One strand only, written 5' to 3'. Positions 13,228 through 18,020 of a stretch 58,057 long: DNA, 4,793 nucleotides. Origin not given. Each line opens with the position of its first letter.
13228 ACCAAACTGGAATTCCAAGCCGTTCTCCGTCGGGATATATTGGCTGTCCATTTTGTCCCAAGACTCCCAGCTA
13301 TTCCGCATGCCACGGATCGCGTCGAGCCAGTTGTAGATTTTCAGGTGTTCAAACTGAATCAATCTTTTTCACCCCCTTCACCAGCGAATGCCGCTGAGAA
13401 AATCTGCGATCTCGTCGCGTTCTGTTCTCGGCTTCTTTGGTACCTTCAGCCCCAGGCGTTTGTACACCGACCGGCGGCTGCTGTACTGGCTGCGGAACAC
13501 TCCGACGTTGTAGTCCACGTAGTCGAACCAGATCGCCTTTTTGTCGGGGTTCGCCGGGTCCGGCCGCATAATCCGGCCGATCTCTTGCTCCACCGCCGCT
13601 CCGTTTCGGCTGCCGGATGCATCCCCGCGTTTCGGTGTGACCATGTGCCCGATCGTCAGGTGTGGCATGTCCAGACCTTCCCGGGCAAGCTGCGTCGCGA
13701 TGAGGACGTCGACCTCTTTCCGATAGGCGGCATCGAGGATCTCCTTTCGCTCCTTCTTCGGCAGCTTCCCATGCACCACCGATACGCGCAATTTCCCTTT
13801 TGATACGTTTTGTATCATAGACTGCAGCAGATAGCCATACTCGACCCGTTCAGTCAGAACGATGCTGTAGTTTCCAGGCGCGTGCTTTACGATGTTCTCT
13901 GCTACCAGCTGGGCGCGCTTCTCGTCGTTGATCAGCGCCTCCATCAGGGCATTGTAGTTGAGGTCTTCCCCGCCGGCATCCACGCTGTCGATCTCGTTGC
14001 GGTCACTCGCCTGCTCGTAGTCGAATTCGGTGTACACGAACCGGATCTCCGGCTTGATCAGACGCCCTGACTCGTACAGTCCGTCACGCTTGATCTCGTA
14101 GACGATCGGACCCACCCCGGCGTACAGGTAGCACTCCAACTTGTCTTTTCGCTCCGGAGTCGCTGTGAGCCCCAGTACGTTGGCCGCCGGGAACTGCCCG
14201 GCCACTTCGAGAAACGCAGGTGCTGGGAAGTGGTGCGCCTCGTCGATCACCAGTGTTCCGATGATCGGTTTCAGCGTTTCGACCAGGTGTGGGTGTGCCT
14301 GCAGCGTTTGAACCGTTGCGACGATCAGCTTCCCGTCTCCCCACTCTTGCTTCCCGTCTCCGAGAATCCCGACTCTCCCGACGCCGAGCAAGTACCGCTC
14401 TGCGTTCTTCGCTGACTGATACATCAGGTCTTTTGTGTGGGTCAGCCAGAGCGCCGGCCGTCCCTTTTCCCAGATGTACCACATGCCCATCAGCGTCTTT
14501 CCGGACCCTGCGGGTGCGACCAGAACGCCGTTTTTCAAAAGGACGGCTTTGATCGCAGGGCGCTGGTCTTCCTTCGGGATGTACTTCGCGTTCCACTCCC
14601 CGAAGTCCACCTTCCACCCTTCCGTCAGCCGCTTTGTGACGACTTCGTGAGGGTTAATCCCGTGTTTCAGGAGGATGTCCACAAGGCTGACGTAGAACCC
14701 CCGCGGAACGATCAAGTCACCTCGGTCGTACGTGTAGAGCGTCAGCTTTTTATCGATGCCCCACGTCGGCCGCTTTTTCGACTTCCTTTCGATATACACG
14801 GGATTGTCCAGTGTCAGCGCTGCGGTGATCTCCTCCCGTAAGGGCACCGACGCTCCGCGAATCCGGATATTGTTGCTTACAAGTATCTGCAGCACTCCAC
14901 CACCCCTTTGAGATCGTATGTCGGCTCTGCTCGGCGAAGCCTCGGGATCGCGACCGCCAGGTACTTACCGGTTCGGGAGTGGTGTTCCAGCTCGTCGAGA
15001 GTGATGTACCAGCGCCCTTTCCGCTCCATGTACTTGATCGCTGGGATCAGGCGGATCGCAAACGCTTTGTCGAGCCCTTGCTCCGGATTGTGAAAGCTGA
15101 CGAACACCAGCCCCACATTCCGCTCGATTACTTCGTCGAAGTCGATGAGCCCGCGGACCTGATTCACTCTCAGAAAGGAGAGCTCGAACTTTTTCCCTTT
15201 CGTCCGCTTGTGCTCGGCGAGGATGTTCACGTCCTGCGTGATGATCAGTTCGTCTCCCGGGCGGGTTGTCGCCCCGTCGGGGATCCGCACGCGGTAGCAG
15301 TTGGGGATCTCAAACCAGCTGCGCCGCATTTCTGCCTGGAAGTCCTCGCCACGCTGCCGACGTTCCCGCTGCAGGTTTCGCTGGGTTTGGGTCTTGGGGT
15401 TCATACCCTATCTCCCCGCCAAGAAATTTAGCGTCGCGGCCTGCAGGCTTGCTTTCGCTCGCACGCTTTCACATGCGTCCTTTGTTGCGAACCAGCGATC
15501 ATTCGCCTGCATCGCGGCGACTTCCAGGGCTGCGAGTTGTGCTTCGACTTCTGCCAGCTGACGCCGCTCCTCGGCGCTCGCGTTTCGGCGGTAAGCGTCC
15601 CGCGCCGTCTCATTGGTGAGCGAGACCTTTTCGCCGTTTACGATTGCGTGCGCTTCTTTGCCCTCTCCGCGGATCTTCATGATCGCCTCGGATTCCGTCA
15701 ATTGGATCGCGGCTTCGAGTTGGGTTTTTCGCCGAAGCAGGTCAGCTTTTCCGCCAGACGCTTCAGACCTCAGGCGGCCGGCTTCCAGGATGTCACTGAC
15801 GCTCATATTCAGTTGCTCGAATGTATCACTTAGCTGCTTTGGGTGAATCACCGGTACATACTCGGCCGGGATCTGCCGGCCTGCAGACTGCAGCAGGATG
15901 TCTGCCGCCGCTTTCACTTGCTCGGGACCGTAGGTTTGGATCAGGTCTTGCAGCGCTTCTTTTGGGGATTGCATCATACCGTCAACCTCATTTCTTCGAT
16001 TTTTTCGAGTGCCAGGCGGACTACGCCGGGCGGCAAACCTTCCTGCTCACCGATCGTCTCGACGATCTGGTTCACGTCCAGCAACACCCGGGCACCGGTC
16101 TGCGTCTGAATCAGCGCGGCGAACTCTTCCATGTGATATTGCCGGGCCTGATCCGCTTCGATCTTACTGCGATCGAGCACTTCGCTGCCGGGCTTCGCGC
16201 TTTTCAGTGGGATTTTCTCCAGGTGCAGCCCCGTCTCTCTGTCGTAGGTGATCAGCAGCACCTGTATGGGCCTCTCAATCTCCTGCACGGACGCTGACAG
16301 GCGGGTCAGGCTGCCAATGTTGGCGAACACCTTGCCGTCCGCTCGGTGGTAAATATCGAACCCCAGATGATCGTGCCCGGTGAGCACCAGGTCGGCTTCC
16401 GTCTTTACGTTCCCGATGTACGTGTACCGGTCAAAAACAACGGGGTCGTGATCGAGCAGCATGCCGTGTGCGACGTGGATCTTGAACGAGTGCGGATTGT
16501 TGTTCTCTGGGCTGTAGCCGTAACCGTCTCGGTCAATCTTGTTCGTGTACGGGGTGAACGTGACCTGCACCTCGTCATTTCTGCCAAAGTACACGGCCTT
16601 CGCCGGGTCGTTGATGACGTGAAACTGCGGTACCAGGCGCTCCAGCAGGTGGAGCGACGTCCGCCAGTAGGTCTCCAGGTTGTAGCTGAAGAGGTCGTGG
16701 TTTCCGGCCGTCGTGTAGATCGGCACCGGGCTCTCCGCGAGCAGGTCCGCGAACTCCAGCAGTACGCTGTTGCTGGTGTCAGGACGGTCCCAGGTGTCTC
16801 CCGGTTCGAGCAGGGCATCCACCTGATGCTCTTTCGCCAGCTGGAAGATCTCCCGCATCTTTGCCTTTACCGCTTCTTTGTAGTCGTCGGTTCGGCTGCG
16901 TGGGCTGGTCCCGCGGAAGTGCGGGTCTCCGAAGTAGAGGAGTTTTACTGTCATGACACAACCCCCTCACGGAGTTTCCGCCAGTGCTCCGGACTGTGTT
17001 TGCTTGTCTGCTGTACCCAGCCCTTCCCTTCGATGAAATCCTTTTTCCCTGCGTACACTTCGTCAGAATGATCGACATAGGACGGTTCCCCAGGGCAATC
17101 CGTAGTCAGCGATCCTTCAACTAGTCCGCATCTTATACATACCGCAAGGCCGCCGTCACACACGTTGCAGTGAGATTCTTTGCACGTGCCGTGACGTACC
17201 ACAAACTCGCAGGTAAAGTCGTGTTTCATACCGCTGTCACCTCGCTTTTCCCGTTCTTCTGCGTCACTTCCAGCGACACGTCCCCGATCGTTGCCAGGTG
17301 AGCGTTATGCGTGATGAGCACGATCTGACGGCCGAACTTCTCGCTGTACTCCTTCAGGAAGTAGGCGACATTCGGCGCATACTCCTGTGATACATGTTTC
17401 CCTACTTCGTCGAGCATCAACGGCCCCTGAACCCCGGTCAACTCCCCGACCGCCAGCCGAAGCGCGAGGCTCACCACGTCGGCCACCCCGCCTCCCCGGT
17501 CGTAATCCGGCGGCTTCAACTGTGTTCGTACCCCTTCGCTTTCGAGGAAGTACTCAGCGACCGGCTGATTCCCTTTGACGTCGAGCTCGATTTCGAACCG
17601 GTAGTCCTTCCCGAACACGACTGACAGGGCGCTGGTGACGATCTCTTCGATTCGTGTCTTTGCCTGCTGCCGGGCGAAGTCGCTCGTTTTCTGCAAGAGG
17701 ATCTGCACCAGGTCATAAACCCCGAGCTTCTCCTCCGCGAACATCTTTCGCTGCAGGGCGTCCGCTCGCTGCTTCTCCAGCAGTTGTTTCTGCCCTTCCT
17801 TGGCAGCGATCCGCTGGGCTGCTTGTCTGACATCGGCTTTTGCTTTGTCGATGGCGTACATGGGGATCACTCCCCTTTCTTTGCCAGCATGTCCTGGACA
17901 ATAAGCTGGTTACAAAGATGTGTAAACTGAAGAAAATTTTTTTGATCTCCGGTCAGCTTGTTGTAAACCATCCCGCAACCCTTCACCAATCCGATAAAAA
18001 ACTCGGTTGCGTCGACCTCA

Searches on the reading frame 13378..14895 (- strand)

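Call 62: search_protein_families(library=phrogs, proteins=[window:13378-14895:-], max_evalue=0.00001)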
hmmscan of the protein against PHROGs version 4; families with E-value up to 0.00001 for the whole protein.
window:13378-14895:- (505 aa): 4 families
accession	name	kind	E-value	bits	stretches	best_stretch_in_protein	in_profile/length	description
phrog_16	-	DNA, RNA and nucleotide metabolism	2.5e-65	222.3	1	61-469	240-609/986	DNA helicase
phrog_9690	-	DNA, RNA and nucleotide metabolism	4e-22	79.6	1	214-462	43-271/306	DNA helicase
phrog_62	-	DNA, RNA and nucleotide metabolism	6.8e-08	31.4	1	96-247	675-849/1881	DNA helicase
phrog_27849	-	unknown function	1.6e-06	27.5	0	360-444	462-544/664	-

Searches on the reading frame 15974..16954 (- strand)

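Call 62: search_protein_families(library=phrogs, proteins=[window:15974-16954:-], max_evalue=0.00001)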
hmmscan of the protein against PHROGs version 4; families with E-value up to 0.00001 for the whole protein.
window:15974-16954:- (326 aa): 2 families
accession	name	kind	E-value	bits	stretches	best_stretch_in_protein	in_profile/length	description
phrog_100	-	DNA, RNA and nucleotide metabolism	1.2e-25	91.2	1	1-239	27-253/989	SbcD-like subunit of palindrome specific endonuclease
phrog_1649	-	other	7.8e-07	29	0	2-96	35-113/308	metallo-phosphoesterase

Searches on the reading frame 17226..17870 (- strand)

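Call 62: search_protein_families(library=phrogs, proteins=[window:17226-17870:-], max_evalue=0.00001)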
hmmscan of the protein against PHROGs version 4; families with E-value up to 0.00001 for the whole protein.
window:17226-17870:- (214 aa): 2 families
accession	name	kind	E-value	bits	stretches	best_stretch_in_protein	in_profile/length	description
phrog_15167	-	other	2.4e-108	361.4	1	4-213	1-210/211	ATPase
phrog_77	-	DNA, RNA and nucleotide metabolism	1.4e-08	34.7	1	133-212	870-953/967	SbcC-like subunit of palindrome specific endonuclease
